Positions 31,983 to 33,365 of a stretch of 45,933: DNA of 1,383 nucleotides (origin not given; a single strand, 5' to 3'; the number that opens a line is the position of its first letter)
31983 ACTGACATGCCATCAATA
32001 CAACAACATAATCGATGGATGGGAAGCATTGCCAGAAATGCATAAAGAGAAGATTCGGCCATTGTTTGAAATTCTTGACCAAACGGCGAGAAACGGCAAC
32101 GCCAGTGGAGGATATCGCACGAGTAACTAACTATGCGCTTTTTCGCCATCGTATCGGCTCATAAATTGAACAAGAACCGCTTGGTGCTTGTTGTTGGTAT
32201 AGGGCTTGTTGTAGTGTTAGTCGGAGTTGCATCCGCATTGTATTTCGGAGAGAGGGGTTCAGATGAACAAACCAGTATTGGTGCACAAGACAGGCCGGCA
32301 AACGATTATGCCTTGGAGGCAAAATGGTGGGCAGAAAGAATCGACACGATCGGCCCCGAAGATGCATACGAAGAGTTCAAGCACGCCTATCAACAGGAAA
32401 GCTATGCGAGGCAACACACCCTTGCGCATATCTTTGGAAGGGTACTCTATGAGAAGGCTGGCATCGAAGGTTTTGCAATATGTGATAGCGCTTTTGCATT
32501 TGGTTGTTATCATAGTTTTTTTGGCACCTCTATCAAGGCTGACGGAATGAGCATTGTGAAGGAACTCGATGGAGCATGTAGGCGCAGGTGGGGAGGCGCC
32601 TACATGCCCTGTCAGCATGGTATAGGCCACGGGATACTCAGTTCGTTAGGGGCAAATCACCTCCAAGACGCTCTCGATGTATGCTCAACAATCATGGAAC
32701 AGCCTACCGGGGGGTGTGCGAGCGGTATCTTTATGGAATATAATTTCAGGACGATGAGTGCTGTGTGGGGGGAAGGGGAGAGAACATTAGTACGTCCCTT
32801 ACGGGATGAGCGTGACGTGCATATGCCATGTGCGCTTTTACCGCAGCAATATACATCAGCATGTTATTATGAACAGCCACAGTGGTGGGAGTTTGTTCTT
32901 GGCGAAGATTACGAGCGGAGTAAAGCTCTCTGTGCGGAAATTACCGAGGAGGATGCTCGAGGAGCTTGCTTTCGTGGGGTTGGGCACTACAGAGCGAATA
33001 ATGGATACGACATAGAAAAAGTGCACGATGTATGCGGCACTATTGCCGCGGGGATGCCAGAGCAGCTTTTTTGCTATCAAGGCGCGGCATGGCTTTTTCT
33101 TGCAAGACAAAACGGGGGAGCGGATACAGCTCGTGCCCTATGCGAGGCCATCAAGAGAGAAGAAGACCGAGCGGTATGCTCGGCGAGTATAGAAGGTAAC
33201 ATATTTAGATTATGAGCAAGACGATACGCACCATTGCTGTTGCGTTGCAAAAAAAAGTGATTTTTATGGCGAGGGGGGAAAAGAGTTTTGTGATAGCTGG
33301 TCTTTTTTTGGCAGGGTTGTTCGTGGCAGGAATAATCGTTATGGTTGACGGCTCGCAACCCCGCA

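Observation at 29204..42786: Eight-gene array of an unrecognised Cys-pair / His-motif helical-repeat exoprotein family (CHR)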

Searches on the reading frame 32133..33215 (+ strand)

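Call 3: search_protein_families(library=pfam, proteins=[window:32133-33215:+], max_evalue=1)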
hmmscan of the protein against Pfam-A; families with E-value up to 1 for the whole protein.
window:32133-33215:+ (360 aa): 0 families

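Call 4: search_protein_families(library=ncbifam, proteins=[window:32133-33215:+], max_evalue=1)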
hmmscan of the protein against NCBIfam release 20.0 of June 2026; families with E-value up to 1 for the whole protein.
window:32133-33215:+ (360 aa): 1 family
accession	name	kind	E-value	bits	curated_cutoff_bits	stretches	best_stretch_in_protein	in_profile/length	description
NF004285.1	PRK05696.1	equivalog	0.032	14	179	1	12-52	15-54/171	flagellar basal body-associated protein FliL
